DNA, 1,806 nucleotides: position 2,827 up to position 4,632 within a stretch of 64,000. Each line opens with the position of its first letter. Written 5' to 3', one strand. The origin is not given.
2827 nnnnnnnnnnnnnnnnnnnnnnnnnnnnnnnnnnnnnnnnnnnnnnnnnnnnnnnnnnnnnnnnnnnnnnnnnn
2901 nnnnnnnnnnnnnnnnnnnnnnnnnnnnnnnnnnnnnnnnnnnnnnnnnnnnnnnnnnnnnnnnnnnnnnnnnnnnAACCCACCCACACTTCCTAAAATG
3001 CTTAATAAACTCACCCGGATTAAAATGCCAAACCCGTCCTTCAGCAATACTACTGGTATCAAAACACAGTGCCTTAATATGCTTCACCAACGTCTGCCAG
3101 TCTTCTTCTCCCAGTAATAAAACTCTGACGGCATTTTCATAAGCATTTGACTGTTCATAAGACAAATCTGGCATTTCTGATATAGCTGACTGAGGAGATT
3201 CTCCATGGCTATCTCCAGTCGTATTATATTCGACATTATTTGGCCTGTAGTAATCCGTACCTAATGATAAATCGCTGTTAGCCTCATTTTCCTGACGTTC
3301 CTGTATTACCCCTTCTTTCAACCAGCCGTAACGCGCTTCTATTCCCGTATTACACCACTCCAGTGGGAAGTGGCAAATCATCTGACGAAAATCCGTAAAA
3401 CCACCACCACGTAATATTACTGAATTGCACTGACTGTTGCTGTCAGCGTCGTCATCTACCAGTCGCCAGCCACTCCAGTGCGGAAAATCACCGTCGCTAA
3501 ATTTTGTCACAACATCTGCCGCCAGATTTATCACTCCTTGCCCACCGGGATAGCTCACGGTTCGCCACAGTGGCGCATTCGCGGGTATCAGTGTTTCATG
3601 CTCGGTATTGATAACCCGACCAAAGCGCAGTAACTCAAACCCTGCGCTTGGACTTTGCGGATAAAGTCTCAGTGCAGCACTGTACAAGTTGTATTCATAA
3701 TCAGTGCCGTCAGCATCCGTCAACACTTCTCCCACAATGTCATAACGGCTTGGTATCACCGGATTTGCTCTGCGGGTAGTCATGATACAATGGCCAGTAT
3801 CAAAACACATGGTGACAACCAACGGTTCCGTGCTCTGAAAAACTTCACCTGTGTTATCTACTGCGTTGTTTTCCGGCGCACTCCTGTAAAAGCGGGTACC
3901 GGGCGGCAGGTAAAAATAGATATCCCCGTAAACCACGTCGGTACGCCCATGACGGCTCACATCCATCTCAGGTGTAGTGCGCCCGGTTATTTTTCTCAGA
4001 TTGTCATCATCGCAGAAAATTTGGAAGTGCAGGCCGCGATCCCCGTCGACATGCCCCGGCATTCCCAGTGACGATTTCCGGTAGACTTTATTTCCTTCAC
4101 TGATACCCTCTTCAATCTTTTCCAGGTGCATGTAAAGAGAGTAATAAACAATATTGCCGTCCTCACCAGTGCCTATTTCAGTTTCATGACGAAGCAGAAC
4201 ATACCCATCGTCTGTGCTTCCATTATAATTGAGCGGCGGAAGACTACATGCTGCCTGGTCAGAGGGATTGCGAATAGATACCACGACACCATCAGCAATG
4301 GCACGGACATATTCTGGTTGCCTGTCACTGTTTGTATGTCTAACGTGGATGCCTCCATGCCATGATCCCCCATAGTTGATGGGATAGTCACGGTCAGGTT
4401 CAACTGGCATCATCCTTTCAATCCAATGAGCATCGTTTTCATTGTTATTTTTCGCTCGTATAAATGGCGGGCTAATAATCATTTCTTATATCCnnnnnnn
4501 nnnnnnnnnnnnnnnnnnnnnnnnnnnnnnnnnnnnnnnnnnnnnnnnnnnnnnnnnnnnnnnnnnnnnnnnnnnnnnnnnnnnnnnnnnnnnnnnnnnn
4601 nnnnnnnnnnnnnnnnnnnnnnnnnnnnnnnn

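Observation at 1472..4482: VgrG-linked candidate bifunctional peptidoglycan-hydrolase effector with an AT-rich periplasmic immunity gene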

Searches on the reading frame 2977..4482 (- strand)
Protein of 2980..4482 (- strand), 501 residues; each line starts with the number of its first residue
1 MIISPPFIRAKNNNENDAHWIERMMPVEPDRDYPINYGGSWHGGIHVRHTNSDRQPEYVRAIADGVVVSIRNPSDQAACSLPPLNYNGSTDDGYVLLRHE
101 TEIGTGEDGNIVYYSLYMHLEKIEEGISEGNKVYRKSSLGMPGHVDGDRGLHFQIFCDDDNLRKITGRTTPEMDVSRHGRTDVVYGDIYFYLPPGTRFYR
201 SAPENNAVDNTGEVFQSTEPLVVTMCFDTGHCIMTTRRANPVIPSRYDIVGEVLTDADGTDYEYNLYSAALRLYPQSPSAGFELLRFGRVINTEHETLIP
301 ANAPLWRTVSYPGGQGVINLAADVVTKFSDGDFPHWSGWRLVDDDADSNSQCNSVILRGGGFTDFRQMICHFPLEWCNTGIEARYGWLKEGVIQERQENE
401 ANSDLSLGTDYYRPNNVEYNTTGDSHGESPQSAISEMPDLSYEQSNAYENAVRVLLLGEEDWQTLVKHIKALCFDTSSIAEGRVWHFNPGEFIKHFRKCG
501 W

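Call 38: search_protein_representatives(protein=window:2980-4482:-)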
Query: 501 residues. Proteins with E-value up to 0.001 (for the whole library): 527; up to 1e-10: 367; up to 1e-30: 243. The best 150 are listed.
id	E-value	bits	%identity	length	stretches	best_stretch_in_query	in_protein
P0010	2.1e-169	581.0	59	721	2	1-389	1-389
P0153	2.3e-161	554.5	57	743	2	1-392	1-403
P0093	1.3e-160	552.0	57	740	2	1-396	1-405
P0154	1.1e-159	548.9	57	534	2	1-390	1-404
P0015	2.5e-155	534.6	56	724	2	1-389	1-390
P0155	1.4e-140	485.9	58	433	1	1-389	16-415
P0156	5.8e-123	427.8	47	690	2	1-390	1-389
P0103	4.6e-113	395.1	56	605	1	163-501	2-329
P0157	3.3e-105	369.2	49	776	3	1-345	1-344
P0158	6.4e-105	368.2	48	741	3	1-357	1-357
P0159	6.5e-105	368.2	51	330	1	1-331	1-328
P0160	5.2e-99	348.7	56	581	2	145-390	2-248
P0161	4.5e-87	309.3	46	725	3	1-359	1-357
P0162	5.0e-86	305.9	45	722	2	1-391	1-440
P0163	5.3e-85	302.5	45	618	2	1-345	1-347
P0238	2.1e-59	218.0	40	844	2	1-355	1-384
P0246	5.6e-58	213.3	40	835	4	1-201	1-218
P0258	1.2e-55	205.6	40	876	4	1-205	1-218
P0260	1.2e-54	202.3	40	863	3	1-357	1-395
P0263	1.1e-53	199.2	39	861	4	1-229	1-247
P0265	2.8e-52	194.5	39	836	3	1-356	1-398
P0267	1.6e-51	192.1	36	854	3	1-218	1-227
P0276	1.0e-47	179.5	37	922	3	1-206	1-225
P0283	4.5e-47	177.3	39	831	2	2-358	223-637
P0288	4.4e-46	174.1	42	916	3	31-346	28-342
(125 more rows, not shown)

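Call 40: list_cluster_members(proteins=[P0238, P0246, P0258, P0260, P0263, P0267, P0265, P0283, P0276, P0288])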
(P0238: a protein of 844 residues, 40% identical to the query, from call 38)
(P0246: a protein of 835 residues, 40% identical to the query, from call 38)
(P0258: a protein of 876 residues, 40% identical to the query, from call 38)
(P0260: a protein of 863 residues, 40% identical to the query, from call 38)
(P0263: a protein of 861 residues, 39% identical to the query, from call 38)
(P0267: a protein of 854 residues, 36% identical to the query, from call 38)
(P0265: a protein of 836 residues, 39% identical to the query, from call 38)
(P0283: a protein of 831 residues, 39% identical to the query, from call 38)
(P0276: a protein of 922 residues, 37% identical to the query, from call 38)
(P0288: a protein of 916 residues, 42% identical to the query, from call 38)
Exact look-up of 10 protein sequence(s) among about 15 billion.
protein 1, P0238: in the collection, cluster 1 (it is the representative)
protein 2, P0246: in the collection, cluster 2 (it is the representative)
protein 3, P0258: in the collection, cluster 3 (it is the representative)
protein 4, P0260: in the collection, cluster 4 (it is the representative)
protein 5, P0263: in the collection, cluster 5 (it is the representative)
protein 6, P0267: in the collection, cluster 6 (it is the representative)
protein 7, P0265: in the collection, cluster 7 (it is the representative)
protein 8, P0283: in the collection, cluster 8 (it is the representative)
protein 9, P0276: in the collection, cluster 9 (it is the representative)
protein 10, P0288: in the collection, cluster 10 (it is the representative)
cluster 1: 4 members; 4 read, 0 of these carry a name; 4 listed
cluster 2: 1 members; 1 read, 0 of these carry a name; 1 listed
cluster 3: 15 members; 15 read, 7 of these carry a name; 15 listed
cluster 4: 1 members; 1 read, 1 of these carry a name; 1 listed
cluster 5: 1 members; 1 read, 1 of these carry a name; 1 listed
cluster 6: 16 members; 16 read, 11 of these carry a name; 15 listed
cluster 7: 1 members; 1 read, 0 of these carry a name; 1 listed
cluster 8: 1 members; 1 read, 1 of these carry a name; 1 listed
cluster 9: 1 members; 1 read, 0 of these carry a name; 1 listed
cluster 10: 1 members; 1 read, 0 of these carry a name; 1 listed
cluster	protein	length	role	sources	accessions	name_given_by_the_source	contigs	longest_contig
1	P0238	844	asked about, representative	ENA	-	-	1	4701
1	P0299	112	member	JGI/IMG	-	-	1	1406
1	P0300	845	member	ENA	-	-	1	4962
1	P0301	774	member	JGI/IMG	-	-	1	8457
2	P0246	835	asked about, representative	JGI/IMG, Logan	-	-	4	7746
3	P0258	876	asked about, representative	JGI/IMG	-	predicted chitinase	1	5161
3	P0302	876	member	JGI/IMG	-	predicted chitinase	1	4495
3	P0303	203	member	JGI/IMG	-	hypothetical protein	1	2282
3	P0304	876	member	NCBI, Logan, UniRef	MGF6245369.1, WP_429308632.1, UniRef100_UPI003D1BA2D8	putative chitinase [Paraburkholderia sp. GAS38] | hypothetical protein n=1 Tax=Paraburkholderia sp. GAS38 TaxID=3035133 RepID=UPI003D1BA2D8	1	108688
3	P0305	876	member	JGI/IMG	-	predicted chitinase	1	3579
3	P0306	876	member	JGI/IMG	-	predicted chitinase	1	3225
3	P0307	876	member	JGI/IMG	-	predicted chitinase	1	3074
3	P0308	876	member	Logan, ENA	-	-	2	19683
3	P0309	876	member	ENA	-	-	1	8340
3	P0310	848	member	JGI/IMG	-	-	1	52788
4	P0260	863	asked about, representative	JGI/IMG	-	hypothetical protein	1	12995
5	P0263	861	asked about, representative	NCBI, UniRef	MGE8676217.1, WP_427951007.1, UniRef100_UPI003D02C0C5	MAG: peptidase M23 [Achromobacter kerstersii] | peptidoglycan DD-metalloendopeptidase family protein n=1 Tax=Achromobacter kerstersii ...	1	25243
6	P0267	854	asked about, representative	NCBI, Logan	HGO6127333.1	TPA: peptidase M23 [Burkholderia cepacia]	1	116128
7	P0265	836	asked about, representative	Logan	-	-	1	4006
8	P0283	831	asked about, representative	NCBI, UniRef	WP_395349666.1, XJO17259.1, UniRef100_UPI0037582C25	DUF2345 domain-containing protein [Variovorax sp. UC122_21] | DUF2345 domain-containing protein n=1 Tax=Variovorax sp. UC122_21 TaxID=3374554 ...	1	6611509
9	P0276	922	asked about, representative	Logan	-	-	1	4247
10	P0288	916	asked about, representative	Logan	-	-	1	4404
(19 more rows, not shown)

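Call 72: predict_structure(alignment_id=A2)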
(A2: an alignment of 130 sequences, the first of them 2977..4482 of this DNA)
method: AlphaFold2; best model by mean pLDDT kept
length: 502 residues; sequences in the alignment: 130
mean_pLDDT: 89.1   pTM: 0.87
mean pLDDT of the five models: 89.1, 88.9, 88.7, 88.5, 88.1
residues with pLDDT >= 90: 408; 70-90: 28; 50-70: 23; < 50: 43
segments of 3 or more residues with pLDDT < 50: 402-440
pLDDT, mean of each block of 10 residues (from residue 1): 95 95 96 93 95 82 98 97 97 98 97 98 98 98 97 98 98 98 98 98 96 97 97 98 93 96 96 98 98 97 98 98 98 97 95 90 90 94 92 53 43 34 37 40 53 74 96 93 95 97 78
secondary structure, 60 per line:
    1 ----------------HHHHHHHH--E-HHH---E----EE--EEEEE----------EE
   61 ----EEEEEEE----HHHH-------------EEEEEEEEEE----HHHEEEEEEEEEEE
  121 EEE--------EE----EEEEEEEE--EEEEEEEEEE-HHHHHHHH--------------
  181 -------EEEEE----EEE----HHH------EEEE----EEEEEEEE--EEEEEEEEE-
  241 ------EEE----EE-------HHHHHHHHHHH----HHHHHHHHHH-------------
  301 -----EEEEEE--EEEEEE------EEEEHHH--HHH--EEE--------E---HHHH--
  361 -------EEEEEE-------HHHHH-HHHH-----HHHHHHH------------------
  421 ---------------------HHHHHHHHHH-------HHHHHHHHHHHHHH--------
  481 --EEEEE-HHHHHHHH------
elements in order: H17-24 E44-48 E65-71 H76-79 E93-102 E110-123 E138-145 E148-157 H159-166 E188-192 E197-199 E213-216 E221-228 E231-239 E247-249 H263-273 H278-287 E306-311 E314-319 E326-329 E340-342 H355-358 E368-373 H381-385 H387-390 H396-402 H442-451 H459-472 E483-487 H489-496

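Call 75: fold_search(model_id=the predicted structure, library=pdb)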
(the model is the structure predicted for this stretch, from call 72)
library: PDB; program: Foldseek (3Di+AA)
matches with E <= 10: 354; with E <= 0.001: 24
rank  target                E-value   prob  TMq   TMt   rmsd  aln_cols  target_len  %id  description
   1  4lxc_D                1.1e-06  1.00  0.18  0.34  15.5       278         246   15  The antimicrobial peptidase lysostaphin from Staphylococcus simulans (released 2014-07-09)
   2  4lxc_B                1.6e-06  1.00  0.18  0.35  15.2       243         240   16  The antimicrobial peptidase lysostaphin from Staphylococcus simulans (released 2014-07-09)
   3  4lxc_C                1.8e-06  1.00  0.16  0.30  15.5       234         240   16  The antimicrobial peptidase lysostaphin from Staphylococcus simulans (released 2014-07-09)
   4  4lxc_A                3.9e-06  1.00  0.17  0.33  16.2       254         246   16  The antimicrobial peptidase lysostaphin from Staphylococcus simulans (released 2014-07-09)
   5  5nmy_MODEL_1_A        2.6e-05  1.00  0.18  0.35  14.4       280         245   16  NMR solution structure of lysostaphin (released 2018-05-16)
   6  7qrl_C                9.5e-05  1.00  0.17  0.49   7.6       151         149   19  LytM domain of DipM, a coordinator of a complex net of autolysins in Caulobacter crescentus (released 2023-06-21)
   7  6ue4_B                9.5e-05  1.00  0.14  0.19   7.6       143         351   24  ShyA Endopeptidase from Vibrio cholerae (Closed form) (released 2020-05-27)
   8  6ue4_A                1.1e-04  1.00  0.16  0.22   5.2       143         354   25  ShyA Endopeptidase from Vibrio cholerae (Closed form) (released 2020-05-27)
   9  5j1k                  1.3e-04  1.00  0.16  0.39  10.0       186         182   18  Crystal structure of Csd2-Csd2 dimer (released 2016-10-19)
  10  5j1m_D                1.6e-04  1.00  0.17  0.42   7.8       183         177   15  Crystal structure of Csd1-Csd2 dimer II (released 2016-10-19)
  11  9gy1                  2.2e-04  1.00  0.15  0.51   9.7       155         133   16  High resolution crystal structure of StM23 peptidoglycan hydrolase (released 2025-06-04)
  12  7qrl_A                4.0e-04  1.00  0.17  0.52   5.8       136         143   20  LytM domain of DipM, a coordinator of a complex net of autolysins in Caulobacter crescentus (released 2023-06-21)
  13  2gu1                  4.0e-04  1.00  0.16  0.24   4.8       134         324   23  Crystal structure of a zinc containing peptidase from vibrio cholerae (released 2006-07-04)
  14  2b13_A                4.4e-04  1.00  0.19  0.64   4.4       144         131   21  Truncated S. aureus LytM, P41 crystal form (released 2006-01-10)
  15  5j1m_B                4.4e-04  1.00  0.18  0.44   7.7       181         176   16  Crystal structure of Csd1-Csd2 dimer II (released 2016-10-19)
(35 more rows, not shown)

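Call 97: fold_search(model_id=the predicted structure, library=afdb50)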
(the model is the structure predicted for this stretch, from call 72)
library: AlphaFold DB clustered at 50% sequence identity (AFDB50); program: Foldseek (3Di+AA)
matches with E <= 10: 1833; with E <= 0.001: 1025
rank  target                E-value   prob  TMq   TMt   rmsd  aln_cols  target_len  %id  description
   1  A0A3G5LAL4            2.5e-69  1.00  0.86  0.57   7.6       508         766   52  Kinase [Yersinia pestis]
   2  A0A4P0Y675            3.2e-64  1.00  0.84  0.80   3.5       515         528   48  Putative membrane proteins [Klebsiella pneumoniae]
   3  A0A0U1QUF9            1.2e-63  1.00  0.85  0.86   2.6       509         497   50  M23 peptidase domain protein [Yersinia pseudotuberculosis serotype O:1b (strain IP 31758)]
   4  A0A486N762            2.5e-63  1.00  0.84  0.66   3.5       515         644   48  Putative membrane proteins [Klebsiella pneumoniae]
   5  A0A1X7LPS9            4.4e-63  1.00  0.84  0.58   3.4       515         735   47  Hydroxyethylthiazole kinase
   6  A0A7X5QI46            7.7e-63  1.00  0.84  0.94   3.0       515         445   46  Peptidase M23 domain-containing protein (Fragment) [Photorhabdus cinerea]
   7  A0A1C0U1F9            1.9e-61  1.00  0.83  0.60   3.6       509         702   47  Peptidase family M23 [Photorhabdus australis subsp. thailandensis]
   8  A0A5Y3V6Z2            2.2e-61  1.00  0.84  0.60   2.2       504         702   49  Hydroxyethylthiazole kinase [Salmonella enterica subsp. salamae]
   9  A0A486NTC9            2.3e-60  1.00  0.85  0.76   2.7       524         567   49  Putative membrane proteins [Klebsiella pneumoniae]
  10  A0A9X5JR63            8.5e-60  1.00  0.84  0.57   3.3       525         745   49  M23 family peptidase
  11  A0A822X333            1.1e-55  1.00  0.83  0.60   3.1       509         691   40  Pyocin R, lytic enzyme [Enterobacter bugandensis]
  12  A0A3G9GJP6            8.8e-53  1.00  0.83  0.59   3.1       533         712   38  M23ase beta-sheet core domain-containing protein [Aquitalea magnusonii]
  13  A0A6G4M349            1.0e-52  1.00  0.72  0.54   4.2       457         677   47  M23 family metallopeptidase [Klebsiella pneumoniae]
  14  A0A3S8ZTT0            1.3e-52  1.00  0.84  0.58   2.6       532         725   38  M23 family metallopeptidase [Iodobacter ciconiae]
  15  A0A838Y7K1            4.9e-52  1.00  0.83  0.60   3.1       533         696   37  M23 family metallopeptidase [Aquitalea aquatica]
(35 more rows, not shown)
